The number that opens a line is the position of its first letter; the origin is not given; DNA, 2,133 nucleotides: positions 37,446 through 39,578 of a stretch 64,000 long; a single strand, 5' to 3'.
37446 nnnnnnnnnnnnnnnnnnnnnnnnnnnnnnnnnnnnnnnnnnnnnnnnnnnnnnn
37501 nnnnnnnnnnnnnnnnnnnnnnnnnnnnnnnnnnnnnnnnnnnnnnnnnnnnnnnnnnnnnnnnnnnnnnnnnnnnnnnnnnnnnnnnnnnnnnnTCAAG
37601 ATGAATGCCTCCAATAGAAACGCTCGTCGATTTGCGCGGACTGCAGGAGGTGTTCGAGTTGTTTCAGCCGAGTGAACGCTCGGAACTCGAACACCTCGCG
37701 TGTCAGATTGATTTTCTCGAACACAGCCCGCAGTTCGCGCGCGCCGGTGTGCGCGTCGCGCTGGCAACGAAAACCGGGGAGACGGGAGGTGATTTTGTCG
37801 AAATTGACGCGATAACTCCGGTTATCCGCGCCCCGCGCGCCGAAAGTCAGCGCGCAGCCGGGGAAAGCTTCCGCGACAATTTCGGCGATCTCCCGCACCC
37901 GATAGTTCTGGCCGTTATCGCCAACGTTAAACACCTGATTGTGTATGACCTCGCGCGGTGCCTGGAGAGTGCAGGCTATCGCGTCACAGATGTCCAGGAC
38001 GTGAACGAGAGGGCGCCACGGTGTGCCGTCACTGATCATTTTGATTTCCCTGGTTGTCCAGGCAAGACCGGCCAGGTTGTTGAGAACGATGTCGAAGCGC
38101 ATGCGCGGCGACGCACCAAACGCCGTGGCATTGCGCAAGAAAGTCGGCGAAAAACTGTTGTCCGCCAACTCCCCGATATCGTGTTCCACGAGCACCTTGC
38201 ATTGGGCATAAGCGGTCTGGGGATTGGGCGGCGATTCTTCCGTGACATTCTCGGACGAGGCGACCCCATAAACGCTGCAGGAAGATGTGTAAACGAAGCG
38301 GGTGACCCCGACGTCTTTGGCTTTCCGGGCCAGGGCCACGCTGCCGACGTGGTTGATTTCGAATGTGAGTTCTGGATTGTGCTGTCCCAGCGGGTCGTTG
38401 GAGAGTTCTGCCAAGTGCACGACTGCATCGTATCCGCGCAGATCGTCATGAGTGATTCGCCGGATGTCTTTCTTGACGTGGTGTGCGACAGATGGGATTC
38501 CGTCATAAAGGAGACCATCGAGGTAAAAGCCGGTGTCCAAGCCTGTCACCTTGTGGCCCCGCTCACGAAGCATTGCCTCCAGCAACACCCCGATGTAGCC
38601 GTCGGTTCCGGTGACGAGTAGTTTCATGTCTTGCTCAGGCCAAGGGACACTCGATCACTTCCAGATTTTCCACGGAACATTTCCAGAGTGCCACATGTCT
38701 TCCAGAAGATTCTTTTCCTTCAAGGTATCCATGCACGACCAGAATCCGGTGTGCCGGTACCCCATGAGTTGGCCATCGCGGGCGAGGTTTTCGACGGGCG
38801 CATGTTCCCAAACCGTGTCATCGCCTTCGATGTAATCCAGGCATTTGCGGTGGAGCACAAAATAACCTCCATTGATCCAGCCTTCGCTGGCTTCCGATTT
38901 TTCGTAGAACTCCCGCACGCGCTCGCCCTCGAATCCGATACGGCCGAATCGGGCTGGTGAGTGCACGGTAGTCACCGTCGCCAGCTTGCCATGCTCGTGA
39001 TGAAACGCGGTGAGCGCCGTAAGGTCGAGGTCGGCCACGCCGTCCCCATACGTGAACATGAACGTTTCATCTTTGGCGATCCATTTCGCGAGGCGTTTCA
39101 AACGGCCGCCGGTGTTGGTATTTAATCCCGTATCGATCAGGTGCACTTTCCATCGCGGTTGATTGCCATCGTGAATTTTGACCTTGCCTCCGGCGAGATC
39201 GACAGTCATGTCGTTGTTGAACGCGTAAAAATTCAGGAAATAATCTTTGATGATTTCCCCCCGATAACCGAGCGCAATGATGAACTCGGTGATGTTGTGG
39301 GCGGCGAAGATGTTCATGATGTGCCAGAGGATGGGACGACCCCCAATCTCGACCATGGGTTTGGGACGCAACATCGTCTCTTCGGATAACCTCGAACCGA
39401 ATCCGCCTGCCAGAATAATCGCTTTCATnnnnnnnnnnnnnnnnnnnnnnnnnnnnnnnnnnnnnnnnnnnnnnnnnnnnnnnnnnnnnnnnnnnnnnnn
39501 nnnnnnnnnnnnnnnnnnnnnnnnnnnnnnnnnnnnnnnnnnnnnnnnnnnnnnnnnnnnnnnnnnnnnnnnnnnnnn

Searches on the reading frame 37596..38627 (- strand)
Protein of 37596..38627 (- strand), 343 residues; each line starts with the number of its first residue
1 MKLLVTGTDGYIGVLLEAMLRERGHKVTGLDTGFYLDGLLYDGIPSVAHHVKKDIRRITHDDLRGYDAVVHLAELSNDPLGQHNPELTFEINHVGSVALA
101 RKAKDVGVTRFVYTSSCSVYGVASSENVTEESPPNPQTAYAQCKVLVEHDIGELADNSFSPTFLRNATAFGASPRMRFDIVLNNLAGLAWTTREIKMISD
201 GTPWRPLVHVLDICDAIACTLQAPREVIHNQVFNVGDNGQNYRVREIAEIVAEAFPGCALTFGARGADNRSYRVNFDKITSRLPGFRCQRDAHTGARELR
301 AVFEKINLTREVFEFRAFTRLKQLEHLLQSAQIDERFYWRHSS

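Call 39: search_protein_families(library=pfam, proteins=[window:37596-38627:-], max_evalue=0.0001)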
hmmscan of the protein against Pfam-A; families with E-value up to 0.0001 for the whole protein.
window:37596-38627:- (343 aa): 4 families
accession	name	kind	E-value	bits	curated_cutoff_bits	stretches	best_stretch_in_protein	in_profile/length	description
PF01370.27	Epimerase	-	1.3e-38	133.2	20.9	1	4-236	2-240/240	NAD dependent epimerase/dehydratase family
PF16363.11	GDP_Man_Dehyd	-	3.9e-17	63.2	27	1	4-251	1-262/332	GDP-mannose 4,6 dehydratase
PF04321.23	RmlD_sub_bind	-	8e-14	51.8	27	1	1-225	1-201/287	RmlD substrate binding domain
PF01073.25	3Beta_HSD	-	1.4e-07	31.3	22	1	4-172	1-184/280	3-beta hydroxysteroid dehydrogenase/isomerase family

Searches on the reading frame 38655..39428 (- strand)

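Call 39: search_protein_families(library=pfam, proteins=[window:38655-39428:-], max_evalue=0.0001)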
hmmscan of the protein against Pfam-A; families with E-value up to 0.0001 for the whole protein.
window:38655-39428:- (257 aa): 2 families
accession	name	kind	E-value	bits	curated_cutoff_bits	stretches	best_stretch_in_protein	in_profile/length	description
PF00483.29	NTP_transferase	-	1.4e-20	74.4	21.2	1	2-201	1-190/245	Nucleotidyl transferase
PF12804.13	NTP_transf_3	-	6e-08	33.5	27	1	3-56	1-49/160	MobA-like NTP transferase domain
